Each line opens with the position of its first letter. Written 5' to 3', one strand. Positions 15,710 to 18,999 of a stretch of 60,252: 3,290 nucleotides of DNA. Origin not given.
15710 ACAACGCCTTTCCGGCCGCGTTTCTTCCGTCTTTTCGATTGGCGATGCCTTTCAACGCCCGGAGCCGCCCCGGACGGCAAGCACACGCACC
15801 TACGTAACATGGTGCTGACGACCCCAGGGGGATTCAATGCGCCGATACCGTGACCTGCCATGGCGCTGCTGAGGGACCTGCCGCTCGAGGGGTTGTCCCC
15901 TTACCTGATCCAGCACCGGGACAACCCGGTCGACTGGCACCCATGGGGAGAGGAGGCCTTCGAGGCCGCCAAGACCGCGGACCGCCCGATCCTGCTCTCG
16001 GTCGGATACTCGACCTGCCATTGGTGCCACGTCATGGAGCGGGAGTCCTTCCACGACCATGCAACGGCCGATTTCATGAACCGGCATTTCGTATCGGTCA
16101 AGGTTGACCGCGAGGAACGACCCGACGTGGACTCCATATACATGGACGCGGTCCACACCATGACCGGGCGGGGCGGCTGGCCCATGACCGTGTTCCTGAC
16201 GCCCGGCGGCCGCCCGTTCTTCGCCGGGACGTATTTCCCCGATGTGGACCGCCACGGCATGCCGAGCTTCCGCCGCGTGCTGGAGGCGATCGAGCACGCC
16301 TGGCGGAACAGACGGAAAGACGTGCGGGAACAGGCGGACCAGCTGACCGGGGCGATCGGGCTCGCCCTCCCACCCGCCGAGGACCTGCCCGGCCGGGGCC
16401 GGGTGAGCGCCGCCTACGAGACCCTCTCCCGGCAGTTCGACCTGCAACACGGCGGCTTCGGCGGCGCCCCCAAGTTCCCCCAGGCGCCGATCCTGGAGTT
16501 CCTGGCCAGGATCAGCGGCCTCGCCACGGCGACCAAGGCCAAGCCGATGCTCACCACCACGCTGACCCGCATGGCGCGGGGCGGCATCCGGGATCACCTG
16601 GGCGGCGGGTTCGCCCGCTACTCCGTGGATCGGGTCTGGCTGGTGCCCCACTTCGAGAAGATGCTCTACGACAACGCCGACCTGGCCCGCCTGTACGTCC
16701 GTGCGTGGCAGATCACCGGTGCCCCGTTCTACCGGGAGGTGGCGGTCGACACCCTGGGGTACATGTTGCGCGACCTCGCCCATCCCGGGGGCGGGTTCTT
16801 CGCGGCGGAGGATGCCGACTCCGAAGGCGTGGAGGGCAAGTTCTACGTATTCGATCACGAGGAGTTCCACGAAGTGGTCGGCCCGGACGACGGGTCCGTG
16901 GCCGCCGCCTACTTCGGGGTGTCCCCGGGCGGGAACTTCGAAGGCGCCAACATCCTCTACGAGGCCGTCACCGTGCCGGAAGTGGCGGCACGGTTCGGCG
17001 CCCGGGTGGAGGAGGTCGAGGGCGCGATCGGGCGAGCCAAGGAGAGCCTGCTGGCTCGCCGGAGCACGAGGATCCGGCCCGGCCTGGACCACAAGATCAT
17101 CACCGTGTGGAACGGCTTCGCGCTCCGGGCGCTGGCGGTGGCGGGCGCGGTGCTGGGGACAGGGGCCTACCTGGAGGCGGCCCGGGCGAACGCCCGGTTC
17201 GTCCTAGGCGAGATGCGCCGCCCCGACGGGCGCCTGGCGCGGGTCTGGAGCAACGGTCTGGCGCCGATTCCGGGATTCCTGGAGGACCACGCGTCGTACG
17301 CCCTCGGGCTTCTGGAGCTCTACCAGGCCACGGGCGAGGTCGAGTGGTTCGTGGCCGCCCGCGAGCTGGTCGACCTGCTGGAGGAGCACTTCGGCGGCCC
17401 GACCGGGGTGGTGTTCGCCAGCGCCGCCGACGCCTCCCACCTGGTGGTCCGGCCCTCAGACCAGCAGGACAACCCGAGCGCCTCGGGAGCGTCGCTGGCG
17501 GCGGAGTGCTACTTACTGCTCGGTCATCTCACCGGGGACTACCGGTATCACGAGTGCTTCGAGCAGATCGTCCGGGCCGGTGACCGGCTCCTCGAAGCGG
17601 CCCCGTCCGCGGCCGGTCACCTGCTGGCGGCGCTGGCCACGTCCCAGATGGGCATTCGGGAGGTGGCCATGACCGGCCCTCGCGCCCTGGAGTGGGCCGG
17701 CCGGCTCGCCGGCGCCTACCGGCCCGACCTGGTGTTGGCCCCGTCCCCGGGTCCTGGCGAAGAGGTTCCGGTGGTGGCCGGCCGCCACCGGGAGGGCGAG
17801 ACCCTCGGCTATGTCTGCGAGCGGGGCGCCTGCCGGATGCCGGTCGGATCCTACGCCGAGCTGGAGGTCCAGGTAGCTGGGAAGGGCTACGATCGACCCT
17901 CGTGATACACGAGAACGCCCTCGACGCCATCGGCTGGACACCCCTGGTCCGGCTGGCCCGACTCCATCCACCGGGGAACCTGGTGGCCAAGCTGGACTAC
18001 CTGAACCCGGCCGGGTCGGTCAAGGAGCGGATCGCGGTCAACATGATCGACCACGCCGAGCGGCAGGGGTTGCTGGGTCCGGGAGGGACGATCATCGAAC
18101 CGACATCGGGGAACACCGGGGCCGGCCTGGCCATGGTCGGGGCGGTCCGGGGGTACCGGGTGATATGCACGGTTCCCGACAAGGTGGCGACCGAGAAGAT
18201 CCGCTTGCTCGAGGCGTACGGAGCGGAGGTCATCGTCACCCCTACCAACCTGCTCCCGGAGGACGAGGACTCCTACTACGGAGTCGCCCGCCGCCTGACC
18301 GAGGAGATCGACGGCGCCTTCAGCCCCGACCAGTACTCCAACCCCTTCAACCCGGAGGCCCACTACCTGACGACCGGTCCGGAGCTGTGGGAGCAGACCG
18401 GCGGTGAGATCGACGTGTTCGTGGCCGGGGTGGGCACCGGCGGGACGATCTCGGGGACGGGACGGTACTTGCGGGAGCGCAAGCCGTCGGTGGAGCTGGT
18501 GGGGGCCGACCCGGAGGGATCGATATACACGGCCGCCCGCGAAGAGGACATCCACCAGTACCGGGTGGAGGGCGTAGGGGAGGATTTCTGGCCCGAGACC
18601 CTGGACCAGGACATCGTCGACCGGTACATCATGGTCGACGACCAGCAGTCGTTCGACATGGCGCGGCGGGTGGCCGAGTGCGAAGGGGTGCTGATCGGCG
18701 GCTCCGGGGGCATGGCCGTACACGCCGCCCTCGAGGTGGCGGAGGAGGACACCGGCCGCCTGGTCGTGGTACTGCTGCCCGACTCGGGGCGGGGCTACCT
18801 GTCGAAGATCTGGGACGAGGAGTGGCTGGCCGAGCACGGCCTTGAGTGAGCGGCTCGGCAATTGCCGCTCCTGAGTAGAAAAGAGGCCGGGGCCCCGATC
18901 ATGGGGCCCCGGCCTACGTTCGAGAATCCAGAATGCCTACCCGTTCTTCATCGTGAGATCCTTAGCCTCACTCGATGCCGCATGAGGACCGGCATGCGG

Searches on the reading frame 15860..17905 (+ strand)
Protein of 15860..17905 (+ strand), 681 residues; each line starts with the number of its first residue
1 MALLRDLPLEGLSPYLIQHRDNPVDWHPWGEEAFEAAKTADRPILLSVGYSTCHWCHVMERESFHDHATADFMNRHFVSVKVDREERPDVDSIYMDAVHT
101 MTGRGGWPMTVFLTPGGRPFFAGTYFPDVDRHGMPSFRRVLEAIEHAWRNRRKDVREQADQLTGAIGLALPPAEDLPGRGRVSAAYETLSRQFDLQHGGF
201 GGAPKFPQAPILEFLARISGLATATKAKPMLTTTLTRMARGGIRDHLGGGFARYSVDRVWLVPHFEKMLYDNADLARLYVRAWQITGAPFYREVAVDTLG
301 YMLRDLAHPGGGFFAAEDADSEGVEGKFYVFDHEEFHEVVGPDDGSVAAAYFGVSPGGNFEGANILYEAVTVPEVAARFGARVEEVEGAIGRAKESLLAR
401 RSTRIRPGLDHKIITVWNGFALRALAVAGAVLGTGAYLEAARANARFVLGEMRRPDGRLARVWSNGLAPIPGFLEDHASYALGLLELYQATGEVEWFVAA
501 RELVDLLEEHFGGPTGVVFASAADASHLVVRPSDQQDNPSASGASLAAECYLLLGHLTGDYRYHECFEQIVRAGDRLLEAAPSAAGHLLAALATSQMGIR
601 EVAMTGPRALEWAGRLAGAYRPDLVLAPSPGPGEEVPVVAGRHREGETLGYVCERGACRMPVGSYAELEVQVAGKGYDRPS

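Call 11: search_protein_families(library=pfam, proteins=[window:15860-17905:+], max_evalue=0.01)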
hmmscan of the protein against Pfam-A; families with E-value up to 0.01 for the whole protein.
window:15860-17905:+ (681 aa): 3 families
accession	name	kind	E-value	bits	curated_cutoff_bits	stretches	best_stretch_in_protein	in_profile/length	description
PF03190.21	Thioredox_DsbH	-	1.1e-73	247.1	27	1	12-165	8-161/163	Protein of unknown function, DUF255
PF13899.12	Thioredoxin_7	-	3.5e-10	40.3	27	1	25-115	1-83/83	Thioredoxin-like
PF01532.26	Glyco_hydro_47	-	0.00083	18.9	22.9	0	483-573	86-178/455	Glycosyl hydrolase family 47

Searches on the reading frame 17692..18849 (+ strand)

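Call 11: search_protein_families(library=pfam, proteins=[window:17692-18849:+], max_evalue=0.01)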
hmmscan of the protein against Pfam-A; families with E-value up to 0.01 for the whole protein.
window:17692-18849:+ (385 aa): 1 family
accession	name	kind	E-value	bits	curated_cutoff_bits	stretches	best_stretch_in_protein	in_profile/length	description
PF00291.31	PALP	-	1.6e-78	264.5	35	1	78-364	3-295/295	Pyridoxal-phosphate dependent enzyme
